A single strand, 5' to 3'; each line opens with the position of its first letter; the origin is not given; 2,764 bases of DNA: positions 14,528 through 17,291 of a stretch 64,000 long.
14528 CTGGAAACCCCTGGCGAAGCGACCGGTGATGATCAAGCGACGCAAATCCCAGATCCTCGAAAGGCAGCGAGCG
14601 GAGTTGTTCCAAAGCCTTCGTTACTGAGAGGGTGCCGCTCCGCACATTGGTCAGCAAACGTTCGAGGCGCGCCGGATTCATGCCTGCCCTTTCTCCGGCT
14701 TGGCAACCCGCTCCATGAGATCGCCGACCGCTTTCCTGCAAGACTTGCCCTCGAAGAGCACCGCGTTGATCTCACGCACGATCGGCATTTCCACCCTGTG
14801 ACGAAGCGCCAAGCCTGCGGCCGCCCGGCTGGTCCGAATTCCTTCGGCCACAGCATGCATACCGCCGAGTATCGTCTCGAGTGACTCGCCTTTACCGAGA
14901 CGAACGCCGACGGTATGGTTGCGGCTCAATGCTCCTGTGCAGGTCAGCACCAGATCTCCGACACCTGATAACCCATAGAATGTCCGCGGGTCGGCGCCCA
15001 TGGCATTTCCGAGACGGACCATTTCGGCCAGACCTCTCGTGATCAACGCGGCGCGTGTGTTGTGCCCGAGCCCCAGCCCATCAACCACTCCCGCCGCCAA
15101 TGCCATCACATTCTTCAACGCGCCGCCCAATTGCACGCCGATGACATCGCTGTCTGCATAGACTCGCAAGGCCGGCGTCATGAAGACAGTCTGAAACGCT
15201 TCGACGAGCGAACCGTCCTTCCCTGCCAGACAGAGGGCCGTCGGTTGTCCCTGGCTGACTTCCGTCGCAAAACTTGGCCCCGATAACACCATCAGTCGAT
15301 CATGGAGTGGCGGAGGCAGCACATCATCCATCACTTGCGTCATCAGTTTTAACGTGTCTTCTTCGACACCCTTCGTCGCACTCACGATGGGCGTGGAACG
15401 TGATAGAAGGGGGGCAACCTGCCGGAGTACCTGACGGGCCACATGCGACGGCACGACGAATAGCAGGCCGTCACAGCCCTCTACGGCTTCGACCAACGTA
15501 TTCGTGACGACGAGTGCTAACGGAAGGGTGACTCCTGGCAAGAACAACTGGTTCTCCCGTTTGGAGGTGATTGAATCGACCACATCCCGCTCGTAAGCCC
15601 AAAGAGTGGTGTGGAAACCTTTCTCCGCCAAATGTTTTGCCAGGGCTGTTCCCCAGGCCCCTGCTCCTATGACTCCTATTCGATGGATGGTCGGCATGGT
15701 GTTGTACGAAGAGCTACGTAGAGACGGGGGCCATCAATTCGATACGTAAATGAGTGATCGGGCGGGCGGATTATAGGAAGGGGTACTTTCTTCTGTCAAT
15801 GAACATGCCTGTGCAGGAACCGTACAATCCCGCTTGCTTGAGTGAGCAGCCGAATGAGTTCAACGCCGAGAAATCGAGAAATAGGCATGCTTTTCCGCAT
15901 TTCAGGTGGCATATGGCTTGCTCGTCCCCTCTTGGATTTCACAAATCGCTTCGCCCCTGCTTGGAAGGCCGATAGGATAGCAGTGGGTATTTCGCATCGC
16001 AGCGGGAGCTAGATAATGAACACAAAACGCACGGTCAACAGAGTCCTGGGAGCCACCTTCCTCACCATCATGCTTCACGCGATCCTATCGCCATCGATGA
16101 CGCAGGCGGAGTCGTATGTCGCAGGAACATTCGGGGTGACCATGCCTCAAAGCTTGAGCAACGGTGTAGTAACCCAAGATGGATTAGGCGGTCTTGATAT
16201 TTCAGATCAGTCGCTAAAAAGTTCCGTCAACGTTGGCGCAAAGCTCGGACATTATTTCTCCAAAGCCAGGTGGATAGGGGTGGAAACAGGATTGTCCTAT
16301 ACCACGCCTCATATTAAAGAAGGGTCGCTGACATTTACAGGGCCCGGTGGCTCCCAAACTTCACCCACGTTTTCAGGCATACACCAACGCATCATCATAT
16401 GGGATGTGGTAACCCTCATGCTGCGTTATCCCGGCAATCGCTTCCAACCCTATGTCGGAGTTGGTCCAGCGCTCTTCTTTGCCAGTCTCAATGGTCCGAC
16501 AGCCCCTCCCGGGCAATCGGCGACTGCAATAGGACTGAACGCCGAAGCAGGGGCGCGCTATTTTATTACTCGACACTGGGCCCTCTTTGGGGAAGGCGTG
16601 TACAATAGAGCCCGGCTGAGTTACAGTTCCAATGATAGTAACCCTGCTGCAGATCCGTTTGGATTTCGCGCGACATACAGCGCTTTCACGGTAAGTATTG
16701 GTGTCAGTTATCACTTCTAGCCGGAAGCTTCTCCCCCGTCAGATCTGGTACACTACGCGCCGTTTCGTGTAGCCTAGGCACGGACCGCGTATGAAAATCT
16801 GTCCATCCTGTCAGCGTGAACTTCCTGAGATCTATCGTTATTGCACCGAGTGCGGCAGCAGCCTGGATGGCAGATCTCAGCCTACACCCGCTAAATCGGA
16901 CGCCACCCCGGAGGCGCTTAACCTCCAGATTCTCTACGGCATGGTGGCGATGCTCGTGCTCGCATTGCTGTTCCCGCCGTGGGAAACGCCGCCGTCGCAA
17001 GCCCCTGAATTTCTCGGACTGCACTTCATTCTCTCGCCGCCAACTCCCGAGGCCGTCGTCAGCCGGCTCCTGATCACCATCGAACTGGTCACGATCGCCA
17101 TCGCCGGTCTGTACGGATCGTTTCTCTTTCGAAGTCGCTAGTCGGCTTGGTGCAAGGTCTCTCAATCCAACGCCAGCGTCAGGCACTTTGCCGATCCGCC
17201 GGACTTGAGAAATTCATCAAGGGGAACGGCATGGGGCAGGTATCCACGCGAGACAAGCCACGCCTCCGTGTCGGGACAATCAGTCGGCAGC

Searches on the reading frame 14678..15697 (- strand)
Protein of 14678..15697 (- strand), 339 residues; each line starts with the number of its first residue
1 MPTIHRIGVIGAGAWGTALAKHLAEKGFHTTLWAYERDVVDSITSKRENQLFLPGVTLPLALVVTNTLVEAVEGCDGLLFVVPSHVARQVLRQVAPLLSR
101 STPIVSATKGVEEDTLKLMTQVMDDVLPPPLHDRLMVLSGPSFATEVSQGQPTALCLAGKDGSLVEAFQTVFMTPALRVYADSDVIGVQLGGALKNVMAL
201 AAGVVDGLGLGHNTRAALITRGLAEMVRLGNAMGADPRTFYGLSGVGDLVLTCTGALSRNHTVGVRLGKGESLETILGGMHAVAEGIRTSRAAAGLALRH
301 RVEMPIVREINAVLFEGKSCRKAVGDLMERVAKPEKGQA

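Call 6: search_protein_families(library=ncbifam, proteins=[window:14678-15697:-], max_evalue=0.001)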
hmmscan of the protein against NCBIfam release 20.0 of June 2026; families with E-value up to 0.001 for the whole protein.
window:14678-15697:- (339 aa): 21 families
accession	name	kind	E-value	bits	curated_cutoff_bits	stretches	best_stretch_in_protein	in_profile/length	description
NF000942.0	PRK00094.1-4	subfamily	8e-129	429.6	257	1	5-336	3-333/334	NAD(P)H-dependent glycerol-3-phosphate dehydrogenase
NF000941.0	PRK00094.1-3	equivalog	1.4e-117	392.7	423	1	6-336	3-333/336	NAD(P)H-dependent glycerol-3-phosphate dehydrogenase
NF000940.0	PRK00094.1-2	subfamily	1.3e-115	386.4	202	1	6-335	2-328/330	NAD(P)H-dependent glycerol-3-phosphate dehydrogenase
NF000939.0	PRK00094.1-1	equivalog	9.9e-105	350.3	473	1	6-336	7-336/339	NAD(P)H-dependent glycerol-3-phosphate dehydrogenase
NF000946.0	PRK00094.2-4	equivalog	2.3e-94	316.2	455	1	5-333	5-330/342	NAD(P)H-dependent glycerol-3-phosphate dehydrogenase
NF009098.0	PRK12439.1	equivalog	5.2e-91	305.5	436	1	6-334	9-334/341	NAD(P)H-dependent glycerol-3-phosphate dehydrogenase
NF011211.0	PRK14618.1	equivalog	1.3e-90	303.9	489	1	5-335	5-328/328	NAD(P)H-dependent glycerol-3-phosphate dehydrogenase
NF011212.0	PRK14619.1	equivalog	5.2e-82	275.5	377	1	66-335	40-307/309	NAD(P)H-dependent glycerol-3-phosphate dehydrogenase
NF000944.0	PRK00094.2-2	equivalog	3e-79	266.6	603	1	4-330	20-342/371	NAD(P)H-dependent glycerol-3-phosphate dehydrogenase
NF000943.0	PRK00094.2-1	equivalog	5.9e-74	249.3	400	1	6-330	2-295/296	NAD(P)H-dependent glycerol-3-phosphate dehydrogenase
NF011213.0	PRK14620.1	equivalog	7.6e-69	232.4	478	1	7-328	3-325/326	NAD(P)H-dependent glycerol-3-phosphate dehydrogenase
TIGR03376.1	glycerol3P_DH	equivalog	2e-63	214.7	285.5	1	6-322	1-337/342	glycerol-3-phosphate dehydrogenase (NAD(+))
NF000945.0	PRK00094.2-3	equivalog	9.1e-51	173.6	491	1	6-267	2-275/352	NAD(P)H-dependent glycerol-3-phosphate dehydrogenase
NF000947.0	PRK00094.2-5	equivalog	9.9e-48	163.2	251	1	3-317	3-317/323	NAD(P)H-dependent glycerol-3-phosphate dehydrogenase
NF005091.0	PRK06522.2-2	equivalog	9.6e-09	34.8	252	1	6-236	3-229/302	2-dehydropantoate 2-reductase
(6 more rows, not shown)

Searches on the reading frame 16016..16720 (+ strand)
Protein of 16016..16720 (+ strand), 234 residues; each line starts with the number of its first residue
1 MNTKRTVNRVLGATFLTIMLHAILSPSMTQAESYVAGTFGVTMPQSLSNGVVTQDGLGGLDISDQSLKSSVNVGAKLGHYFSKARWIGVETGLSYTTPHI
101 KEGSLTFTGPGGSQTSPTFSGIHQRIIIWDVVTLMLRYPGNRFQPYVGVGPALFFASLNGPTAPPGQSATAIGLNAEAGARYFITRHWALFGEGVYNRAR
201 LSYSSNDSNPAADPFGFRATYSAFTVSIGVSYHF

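Call 3: search_protein_families(library=pfam, proteins=[window:16016-16720:+], max_evalue=0.01)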
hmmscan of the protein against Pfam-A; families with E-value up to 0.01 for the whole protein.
window:16016-16720:+ (234 aa): 1 family
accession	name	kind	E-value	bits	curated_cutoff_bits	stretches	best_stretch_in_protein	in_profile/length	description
PF13505.12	OMP_b-brl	-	4e-14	53.6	28.7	1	31-234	20-175/175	Outer membrane protein beta-barrel domain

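Call 4: search_protein_families(library=ncbifam, proteins=[window:16016-16720:+], max_evalue=0.01)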
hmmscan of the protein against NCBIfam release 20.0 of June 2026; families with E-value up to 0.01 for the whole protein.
window:16016-16720:+ (234 aa): 1 family
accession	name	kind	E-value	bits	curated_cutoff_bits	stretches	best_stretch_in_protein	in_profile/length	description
TIGR04565.1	OMP_myx_plus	subfamily_domain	0.0024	17.9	60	0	65-234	7-161/161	outer membrane beta-barrel domain-containing protein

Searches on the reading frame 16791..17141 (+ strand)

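Call 3: search_protein_families(library=pfam, proteins=[window:16791-17141:+], max_evalue=0.01)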
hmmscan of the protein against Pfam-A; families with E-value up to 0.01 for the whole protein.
window:16791-17141:+ (116 aa): 4 families
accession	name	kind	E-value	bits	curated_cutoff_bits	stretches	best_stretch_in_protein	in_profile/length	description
PF13240.11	Zn_Ribbon_1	-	1.9e-05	24.7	25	1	4-25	2-23/23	zinc-ribbon domain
PF12773.13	DZR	-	3.3e-05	24.4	27.3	1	4-26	1-23/45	Double zinc ribbon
PF17032.10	Zn_ribbon_15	-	0.006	17.8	28.9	1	2-22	53-73/73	zinc-ribbon family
PF18912.6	DZR_2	-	0.0068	16.7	27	1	2-27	22-48/56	Double zinc ribbon domain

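Call 4: search_protein_families(library=ncbifam, proteins=[window:16791-17141:+], max_evalue=0.01)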
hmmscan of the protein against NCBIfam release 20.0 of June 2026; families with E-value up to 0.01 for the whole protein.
window:16791-17141:+ (116 aa): 1 family
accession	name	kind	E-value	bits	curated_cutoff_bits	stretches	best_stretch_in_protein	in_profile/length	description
NF011149.0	PRK14559.1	equivalog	0.0011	17.8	374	1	1-31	1-31/642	serine/threonine phosphatase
